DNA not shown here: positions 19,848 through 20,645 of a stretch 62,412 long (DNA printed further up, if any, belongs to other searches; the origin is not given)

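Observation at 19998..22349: DUF2760-like protein coupled to an atypical Hsp70-family ATPase: an uncharacterised two-gene module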

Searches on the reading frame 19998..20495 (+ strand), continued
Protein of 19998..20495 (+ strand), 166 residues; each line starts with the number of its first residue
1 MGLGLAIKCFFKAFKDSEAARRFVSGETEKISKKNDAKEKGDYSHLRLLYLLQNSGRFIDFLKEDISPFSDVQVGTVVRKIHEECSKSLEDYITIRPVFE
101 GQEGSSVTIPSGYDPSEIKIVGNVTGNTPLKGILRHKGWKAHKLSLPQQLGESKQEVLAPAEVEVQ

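Call 34: search_protein_families(library=pfam, alignment_id=A2, max_evalue=10)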
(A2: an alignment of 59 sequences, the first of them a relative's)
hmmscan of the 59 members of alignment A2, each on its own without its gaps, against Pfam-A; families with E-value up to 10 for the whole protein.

A. member 1, P0121 (166 aa): 1 family
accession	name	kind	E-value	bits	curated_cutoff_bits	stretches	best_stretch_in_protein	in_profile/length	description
PF10816.13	DUF2760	-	6.2e-47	158.9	25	1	44-164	4-124/124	Domain of unknown function (DUF2760)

B. families by the number of members that match (of 59 scanned): 23 families
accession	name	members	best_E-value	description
PF10816.13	DUF2760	59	5.9e-52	Domain of unknown function (DUF2760)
PF12631.12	MnmE_helical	8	0.0079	MnmE helical domain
PF01141.23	Gag_p12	6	0.0029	Gag polyprotein, inner coat protein p12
PF02527.21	GidB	4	0.052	rRNA small subunit methyltransferase G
PF02185.22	HR1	2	0.042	Hr1 repeat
PF14222.11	MOR2-PAG1_N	1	0.0019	Cell morphogenesis N-terminal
PF22222.1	Cpf1_PI-like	1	0.054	CRISPR-associated endonuclease Cpf1 PI domain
PF13339.11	AATF-Che1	1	0.054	Apoptosis antagonizing transcription factor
PF02536.19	mTERF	1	0.06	mTERF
PF02244.21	Propep_M14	1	0.065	Carboxypeptidase activation peptide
PF19903.4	DUF6376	1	0.069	Family of unknown function (DUF6376)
PF09868.14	DUF2095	1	0.093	Uncharacterized protein conserved in archaea (DUF2095)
PF09860.14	DUF2087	1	0.099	Uncharacterized protein conserved in bacteria (DUF2087)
PF11165.13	DUF2949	1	0.11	Protein of unknown function (DUF2949)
PF00013.35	KH_1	1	0.16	KH domain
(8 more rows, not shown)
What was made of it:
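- On Pfam DUF2760 (PF10816): All 59 aligned relatives also match (call 34).
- Tried and rejected: a Pfam scan of 59 members (call 34);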

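Call 35: search_solved_structures(query=A2, max_evalue=10, show_alignments=3)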
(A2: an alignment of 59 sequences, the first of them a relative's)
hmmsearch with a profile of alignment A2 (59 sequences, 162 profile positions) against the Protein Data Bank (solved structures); distinct sequences matched with E-value up to 10: 4.
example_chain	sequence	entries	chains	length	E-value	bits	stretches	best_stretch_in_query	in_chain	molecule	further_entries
5dmp_A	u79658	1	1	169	0.052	16.3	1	87-145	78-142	Uncharacterized protein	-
3l9t_A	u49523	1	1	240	0.47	13.2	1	53-80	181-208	Putative uncharacterized protein smu.31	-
6m9m_A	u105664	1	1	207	0.99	12.2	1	53-80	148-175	AlkD2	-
4x8q_A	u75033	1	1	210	1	12.1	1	53-80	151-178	Uncharacterized protein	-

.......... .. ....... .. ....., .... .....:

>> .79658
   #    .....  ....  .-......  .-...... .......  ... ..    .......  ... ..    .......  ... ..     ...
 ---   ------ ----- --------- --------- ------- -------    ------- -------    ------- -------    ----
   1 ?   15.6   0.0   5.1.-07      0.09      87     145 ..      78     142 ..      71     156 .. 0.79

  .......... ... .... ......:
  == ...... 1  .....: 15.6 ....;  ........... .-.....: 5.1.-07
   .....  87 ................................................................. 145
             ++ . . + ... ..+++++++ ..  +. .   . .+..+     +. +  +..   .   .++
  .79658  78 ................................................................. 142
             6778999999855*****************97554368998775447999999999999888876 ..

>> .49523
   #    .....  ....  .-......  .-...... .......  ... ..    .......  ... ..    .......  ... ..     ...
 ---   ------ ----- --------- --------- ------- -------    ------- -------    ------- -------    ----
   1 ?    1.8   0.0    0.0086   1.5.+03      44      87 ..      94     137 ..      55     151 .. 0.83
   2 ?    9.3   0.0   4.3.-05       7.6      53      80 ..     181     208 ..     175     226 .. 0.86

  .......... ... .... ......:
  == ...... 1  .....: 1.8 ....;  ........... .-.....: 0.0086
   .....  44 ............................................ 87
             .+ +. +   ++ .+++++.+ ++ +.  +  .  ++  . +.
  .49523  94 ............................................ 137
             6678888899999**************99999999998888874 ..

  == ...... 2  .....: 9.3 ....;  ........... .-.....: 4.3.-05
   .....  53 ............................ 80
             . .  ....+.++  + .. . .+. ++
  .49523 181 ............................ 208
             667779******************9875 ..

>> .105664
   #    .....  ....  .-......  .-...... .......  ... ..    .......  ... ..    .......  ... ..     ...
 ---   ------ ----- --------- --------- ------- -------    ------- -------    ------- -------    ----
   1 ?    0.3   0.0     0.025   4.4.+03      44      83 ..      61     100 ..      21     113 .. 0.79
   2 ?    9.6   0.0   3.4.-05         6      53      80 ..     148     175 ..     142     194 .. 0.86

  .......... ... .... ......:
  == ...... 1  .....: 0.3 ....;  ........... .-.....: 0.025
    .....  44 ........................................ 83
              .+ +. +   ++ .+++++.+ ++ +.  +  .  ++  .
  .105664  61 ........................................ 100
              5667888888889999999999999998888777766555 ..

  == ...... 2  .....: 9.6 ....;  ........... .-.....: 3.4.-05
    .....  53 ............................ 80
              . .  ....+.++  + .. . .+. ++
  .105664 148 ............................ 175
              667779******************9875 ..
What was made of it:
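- Tried and rejected: a profile search of PDB sequences (call 35);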

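Call 37: find_homologous_proteins(query=L015:14527-15183:-, max_evalue=0.001)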
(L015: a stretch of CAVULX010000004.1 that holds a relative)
Query L015:14527-15183:- (219 aa): 702 proteins with E <= 0.001 among 832 candidates; the best 120 are listed.
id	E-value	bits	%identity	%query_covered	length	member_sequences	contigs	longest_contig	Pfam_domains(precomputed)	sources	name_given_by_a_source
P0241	1.0e-131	455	96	100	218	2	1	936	PF01025.25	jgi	jgi:molecular chaperone GrpE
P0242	1.1e-87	311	70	95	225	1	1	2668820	PF01025.25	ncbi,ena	-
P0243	2.5e-86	307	69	100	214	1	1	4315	PF01025.25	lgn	-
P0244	2.7e-84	300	63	99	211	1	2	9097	PF01025.25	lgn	-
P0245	1.6e-80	288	62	93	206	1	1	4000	PF01025.25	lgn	-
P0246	8.8e-80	285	73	89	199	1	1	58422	PF01025.25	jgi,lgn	-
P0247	9.2e-79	282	64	97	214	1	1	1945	PF01025.25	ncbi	-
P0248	2.5e-77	277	68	80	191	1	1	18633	PF01025.25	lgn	-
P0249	6.3e-77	276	72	79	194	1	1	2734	PF01025.25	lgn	-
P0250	1.3e-76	275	61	99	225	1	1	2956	PF01025.25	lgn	-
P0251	2.7e-76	274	62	93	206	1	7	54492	PF01025.25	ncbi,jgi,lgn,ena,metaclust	jgi:molecular chaperone GrpE|metaclust:\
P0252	4.2e-76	273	66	89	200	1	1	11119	PF01025.25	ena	-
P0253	1.6e-75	271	70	77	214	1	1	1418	PF01025.25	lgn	-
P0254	1.3e-74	269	60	95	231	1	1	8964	PF01025.25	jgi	jgi:molecular chaperone GrpE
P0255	1.8e-74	268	69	77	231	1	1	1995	PF01025.25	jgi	jgi:molecular chaperone GrpE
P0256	3.0e-74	267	59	92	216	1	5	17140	PF01025.25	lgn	-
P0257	6.6e-74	266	70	78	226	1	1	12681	PF01025.25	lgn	-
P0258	1.8e-73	265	71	75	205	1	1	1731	PF01025.25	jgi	jgi:molecular chaperone GrpE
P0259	1.9e-73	265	69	77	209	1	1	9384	PF01025.25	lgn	-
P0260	2.6e-73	264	72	74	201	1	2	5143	PF01025.25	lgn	-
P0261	3.0e-73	264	68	75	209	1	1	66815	PF01025.25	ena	-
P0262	3.4e-73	264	68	70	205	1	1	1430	PF01025.25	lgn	-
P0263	6.0e-73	263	65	79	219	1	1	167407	PF01025.25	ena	-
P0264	1.2e-72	262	66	80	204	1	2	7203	PF01025.25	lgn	-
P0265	2.1e-72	261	68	78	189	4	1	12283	PF01025.25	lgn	-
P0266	2.5e-72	261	67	79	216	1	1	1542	PF01025.25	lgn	-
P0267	3.1e-72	261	68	77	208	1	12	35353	PF01025.25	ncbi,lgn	-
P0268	3.4e-72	261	64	81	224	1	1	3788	PF01025.25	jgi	jgi:molecular chaperone GrpE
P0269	4.4e-72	260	70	73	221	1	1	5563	PF01025.25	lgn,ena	-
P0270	4.5e-72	260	60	87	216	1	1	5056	PF01025.25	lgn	-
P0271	4.5e-72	260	67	80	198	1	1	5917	PF01025.25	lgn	-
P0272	5.9e-72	260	62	90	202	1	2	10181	PF01025.25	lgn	-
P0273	7.9e-72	259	68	75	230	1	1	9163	PF01025.25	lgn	-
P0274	8.6e-72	259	64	87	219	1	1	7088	PF01025.25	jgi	jgi:molecular chaperone GrpE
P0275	9.1e-72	259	61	92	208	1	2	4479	PF01025.25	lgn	-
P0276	1.0e-71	259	65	84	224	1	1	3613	PF01025.25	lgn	-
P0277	1.3e-71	259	70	74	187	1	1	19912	PF01025.25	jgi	jgi:molecular chaperone GrpE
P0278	1.4e-71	259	71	73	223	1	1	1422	PF01025.25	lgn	-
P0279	1.5e-71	258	66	79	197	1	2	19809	PF01025.25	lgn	-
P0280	1.8e-71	258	66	76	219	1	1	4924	PF01025.25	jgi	jgi:Molecular chaperone GrpE (heat shock protein)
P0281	2.5e-71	258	69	74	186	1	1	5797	PF01025.25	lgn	-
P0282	2.6e-71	258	64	84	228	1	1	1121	PF01025.25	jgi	jgi:molecular chaperone GrpE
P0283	3.1e-71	258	62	91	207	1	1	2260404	PF01025.25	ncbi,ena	-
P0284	4.1e-71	257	66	80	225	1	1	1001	PF01025.25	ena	-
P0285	4.1e-71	257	61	99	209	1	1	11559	PF01025.25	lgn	-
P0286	4.5e-71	257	65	83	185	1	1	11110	PF01025.25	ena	-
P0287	5.6e-71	257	67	84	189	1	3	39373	PF01025.25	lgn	-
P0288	8.4e-71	256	68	74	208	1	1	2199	PF01025.25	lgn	-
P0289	9.0e-71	256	62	86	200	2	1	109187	PF01025.25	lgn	-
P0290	9.2e-71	256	60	89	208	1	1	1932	PF01025.25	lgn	-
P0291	1.0e-70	256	61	93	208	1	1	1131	PF01025.25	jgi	jgi:molecular chaperone GrpE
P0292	2.0e-70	255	64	84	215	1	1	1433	PF01025.25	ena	-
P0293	2.1e-70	255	59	99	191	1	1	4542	PF01025.25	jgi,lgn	jgi:molecular chaperone GrpE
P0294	2.3e-70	255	63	83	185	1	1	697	PF01025.25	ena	-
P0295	2.7e-70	254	61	83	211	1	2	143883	PF01025.25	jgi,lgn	jgi:molecular chaperone GrpE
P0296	2.8e-70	254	66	73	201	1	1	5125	PF01025.25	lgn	-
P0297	3.4e-70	254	58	91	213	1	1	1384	PF01025.25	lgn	-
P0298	3.9e-70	254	64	84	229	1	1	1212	PF01025.25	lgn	-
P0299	5.2e-70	253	69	71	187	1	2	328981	PF01025.25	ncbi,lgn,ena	-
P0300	5.4e-70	253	58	86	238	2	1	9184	PF01025.25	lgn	-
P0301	5.5e-70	253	62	88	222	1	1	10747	PF01025.25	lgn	-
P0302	6.7e-70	253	67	76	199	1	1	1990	PF01025.25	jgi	jgi:molecular chaperone GrpE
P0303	7.1e-70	253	60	95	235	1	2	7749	PF01025.25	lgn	-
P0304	7.6e-70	253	59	88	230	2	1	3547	PF01025.25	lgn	-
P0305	1.5e-69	252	58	87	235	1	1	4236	PF01025.25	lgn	-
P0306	1.9e-69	252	66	79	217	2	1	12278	PF01025.25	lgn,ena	-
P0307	1.9e-69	252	61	88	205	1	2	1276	PF01025.25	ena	-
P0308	2.2e-69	251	66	75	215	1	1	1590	PF01025.25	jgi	jgi:molecular chaperone GrpE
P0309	2.6e-69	251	65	84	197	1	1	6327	PF01025.25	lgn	-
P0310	2.7e-69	251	62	83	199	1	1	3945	PF01025.25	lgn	-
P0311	2.9e-69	251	64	77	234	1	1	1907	PF01025.25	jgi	jgi:molecular chaperone GrpE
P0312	3.1e-69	251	70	76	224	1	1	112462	PF01025.25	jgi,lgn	-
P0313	3.1e-69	251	66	76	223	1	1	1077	PF01025.25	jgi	jgi:molecular chaperone GrpE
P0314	4.2e-69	251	60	81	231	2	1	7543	PF01025.25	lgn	-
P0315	4.4e-69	250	57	95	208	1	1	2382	PF01025.25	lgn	-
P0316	4.7e-69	250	65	79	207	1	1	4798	PF01025.25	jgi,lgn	-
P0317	6.2e-69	250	66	79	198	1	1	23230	PF01025.25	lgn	-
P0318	6.6e-69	250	60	91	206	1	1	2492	PF01025.25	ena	-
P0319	7.1e-69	250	68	72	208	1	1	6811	PF01025.25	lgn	-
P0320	1.1e-68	249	58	94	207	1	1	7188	PF01025.25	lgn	-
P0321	1.3e-68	249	66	78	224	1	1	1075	PF01025.25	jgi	jgi:molecular chaperone GrpE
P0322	1.3e-68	249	65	81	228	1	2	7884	PF01025.25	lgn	-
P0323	1.5e-68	249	67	73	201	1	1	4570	PF01025.25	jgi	jgi:molecular chaperone GrpE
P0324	1.5e-68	249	59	87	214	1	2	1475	PF01025.25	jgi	-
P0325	1.5e-68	249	65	75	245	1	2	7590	PF01025.25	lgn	-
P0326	1.6e-68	249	67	75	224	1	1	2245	PF01025.25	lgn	-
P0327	1.7e-68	249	63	79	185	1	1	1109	PF01025.25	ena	-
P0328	1.8e-68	248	60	87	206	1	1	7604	PF01025.25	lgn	-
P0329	2.6e-68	248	60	86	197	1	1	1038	PF01025.25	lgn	-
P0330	2.7e-68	248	58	96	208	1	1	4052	PF01025.25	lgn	-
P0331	3.5e-68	248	61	86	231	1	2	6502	PF01025.25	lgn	-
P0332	4.2e-68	247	66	77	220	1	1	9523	PF01025.25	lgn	-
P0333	4.6e-68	247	58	96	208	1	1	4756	PF01025.25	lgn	-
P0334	4.7e-68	247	60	88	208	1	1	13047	PF01025.25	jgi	jgi:molecular chaperone GrpE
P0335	6.5e-68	247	64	79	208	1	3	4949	PF01025.25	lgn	-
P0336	7.0e-68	247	61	90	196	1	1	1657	PF01025.25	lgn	-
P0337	7.1e-68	247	69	71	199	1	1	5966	PF01025.25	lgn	-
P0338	7.3e-68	246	66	76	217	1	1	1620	PF01025.25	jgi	jgi:molecular chaperone GrpE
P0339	8.4e-68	246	60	90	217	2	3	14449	PF01025.25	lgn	-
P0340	1.2e-67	246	70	68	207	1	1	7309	PF01025.25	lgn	-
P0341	1.4e-67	246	60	83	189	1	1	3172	PF01025.25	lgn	-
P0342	2.1e-67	245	67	71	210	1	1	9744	PF01025.25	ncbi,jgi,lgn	-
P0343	2.3e-67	245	61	85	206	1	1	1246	PF01025.25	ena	-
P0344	2.4e-67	245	65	76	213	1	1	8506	PF01025.25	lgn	-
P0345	2.8e-67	245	67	74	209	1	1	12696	PF01025.25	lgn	-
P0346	3.1e-67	244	61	75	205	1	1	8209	PF01025.25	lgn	-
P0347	3.6e-67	244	63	79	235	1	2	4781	PF01025.25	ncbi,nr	ncbi:MAG: nucleotide exchange factor GrpE [Parachlamydiaceae bacterium]|nr:nucleotide exchange facto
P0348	4.4e-67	244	70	68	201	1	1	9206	PF01025.25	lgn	-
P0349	5.6e-67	244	64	75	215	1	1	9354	PF01025.25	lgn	-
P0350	5.7e-67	244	66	77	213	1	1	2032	PF01025.25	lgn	-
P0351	6.2e-67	243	56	93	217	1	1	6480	PF01025.25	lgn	-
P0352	8.3e-67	243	70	69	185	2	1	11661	PF01025.25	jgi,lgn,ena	-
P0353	1.5e-66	242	63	77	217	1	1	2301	PF01025.25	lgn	-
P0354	1.9e-66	242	62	82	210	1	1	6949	PF01025.25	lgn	-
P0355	2.0e-66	242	68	73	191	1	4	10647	PF01025.25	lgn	-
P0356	2.8e-66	241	67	74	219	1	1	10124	PF01025.25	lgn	-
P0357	3.4e-66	241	61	77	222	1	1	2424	PF01025.25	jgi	jgi:molecular chaperone GrpE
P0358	3.6e-66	241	66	74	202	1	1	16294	PF01025.25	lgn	-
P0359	4.9e-66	241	62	79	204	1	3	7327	PF01025.25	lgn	-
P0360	4.9e-66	241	56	94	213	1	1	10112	PF01025.25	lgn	-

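Call 40: search_protein_families(library=pfam, proteins=[L056:10546-13587:+, L061:10518-13412:+, L078:10458-13289:+, L057:3418-6186:+, L072:8372-11200:+, L056:7818-8492:+, L061:7641-8486:+, L057:2575-3366:+, L056:8574-10394:+], max_evalue=0.01)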
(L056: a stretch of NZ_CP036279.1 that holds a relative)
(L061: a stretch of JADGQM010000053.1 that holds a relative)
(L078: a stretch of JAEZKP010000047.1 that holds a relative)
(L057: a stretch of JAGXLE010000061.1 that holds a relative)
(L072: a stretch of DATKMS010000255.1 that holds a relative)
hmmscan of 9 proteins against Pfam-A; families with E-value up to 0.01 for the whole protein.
L056:10546-13587:+ (1014 aa): 3 families
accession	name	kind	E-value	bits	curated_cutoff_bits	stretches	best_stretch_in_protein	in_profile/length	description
PF12531.13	DUF3731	-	1.3e-90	304.1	25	1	765-1012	1-248/248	DNA-K related protein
PF00012.26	HSP70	-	2.8e-17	62.6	20.6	1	157-378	44-269/599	Hsp70 protein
PF06723.19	MreB_Mbl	-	6.4e-05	22.4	27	1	218-346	78-188/327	MreB/Mbl protein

L061:10518-13412:+ (965 aa): 3 families
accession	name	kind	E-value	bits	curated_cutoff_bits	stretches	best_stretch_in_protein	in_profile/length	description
PF12531.13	DUF3731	-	2e-85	287.1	25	1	709-958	3-247/248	DNA-K related protein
PF00012.26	HSP70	-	3.1e-19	69.1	20.6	1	135-312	106-268/599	Hsp70 protein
PF06723.19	MreB_Mbl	-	2.3e-08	33.7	27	1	157-281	81-188/327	MreB/Mbl protein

L078:10458-13289:+ (944 aa): 4 families
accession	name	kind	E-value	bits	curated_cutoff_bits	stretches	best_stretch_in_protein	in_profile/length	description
PF12531.13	DUF3731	-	2.1e-79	267.4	25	1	698-943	4-248/248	DNA-K related protein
PF00012.26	HSP70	-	2.7e-14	52.8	20.6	1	100-311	67-266/599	Hsp70 protein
PF06723.19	MreB_Mbl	-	1.1e-06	28.1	27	1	162-284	86-189/327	MreB/Mbl protein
PF22128.2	Alp7A_like_C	-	0.0028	17.9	22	1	231-267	2-38/156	Alp7A C-terminal domain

L057:3418-6186:+ (923 aa): 3 families
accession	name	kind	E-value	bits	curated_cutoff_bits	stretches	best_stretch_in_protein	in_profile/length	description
PF12531.13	DUF3731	-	1.4e-85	287.5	25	1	679-921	1-248/248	DNA-K related protein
PF00012.26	HSP70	-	1.4e-18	66.9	20.6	1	129-337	106-300/599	Hsp70 protein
PF06723.19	MreB_Mbl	-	2.4e-09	37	27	1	134-278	71-193/327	MreB/Mbl protein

L072:8372-11200:+ (943 aa): 3 families
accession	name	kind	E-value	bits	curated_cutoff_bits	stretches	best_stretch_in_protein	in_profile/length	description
PF12531.13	DUF3731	-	9.6e-82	275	25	1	690-937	1-248/248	DNA-K related protein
PF00012.26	HSP70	-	2.7e-18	66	20.6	1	7-269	2-239/599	Hsp70 protein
PF06723.19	MreB_Mbl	-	4.2e-07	29.6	27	1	137-232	78-165/327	MreB/Mbl protein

L056:7818-8492:+ (225 aa): 1 family
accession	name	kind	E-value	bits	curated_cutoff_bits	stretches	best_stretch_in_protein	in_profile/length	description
PF10816.13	DUF2760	-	3e-46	156.7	25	1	104-223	5-124/124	Domain of unknown function (DUF2760)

L061:7641-8486:+ (282 aa): 1 family
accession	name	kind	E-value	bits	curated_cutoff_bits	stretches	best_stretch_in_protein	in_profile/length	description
PF10816.13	DUF2760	-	9.4e-50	168.1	25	1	156-279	2-124/124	Domain of unknown function (DUF2760)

L057:2575-3366:+ (264 aa): 1 family
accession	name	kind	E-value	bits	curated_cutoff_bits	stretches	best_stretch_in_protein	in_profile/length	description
PF10816.13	DUF2760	-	3.8e-50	169.3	25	1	142-262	4-124/124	Domain of unknown function (DUF2760)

L056:8574-10394:+ (607 aa): 2 families
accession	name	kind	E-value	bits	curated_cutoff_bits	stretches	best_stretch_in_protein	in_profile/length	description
PF00012.26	HSP70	-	1.5e-14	53.6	20.6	1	162-289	134-251/599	Hsp70 protein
PF06723.19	MreB_Mbl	-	4.4e-10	39.3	27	1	144-276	76-191/327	MreB/Mbl protein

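Call 52: search_protein_representatives(alignment_id=A2)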
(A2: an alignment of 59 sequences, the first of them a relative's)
Query: 59 sequences, 162 profile positions. Proteins with E-value up to 0.001 (for the whole library): 1945; up to 1e-10: 1536; up to 1e-30: 701. The best 150 are listed.
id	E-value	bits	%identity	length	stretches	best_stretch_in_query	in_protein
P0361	3.9e-76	270.4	-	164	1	1-162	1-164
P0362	1.0e-61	223.5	-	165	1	1-161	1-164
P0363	3.3e-61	221.8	-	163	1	1-162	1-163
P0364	9.4e-57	207.4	-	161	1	1-161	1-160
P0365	9.1e-56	204.1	-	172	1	3-161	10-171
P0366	4.7e-53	195.3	-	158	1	1-161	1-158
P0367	9.3e-53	194.4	-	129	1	38-162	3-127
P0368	8.4e-51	188.0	-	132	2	85-162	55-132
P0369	8.4e-51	188.0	-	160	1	1-161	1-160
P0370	2.1e-50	186.7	-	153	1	6-162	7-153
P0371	2.4e-49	183.3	-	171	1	3-161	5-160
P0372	1.1e-47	177.8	-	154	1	4-161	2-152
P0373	6.5e-47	175.4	-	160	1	4-161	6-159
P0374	1.5e-44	167.6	-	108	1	54-161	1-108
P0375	5.2e-44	165.9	-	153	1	24-162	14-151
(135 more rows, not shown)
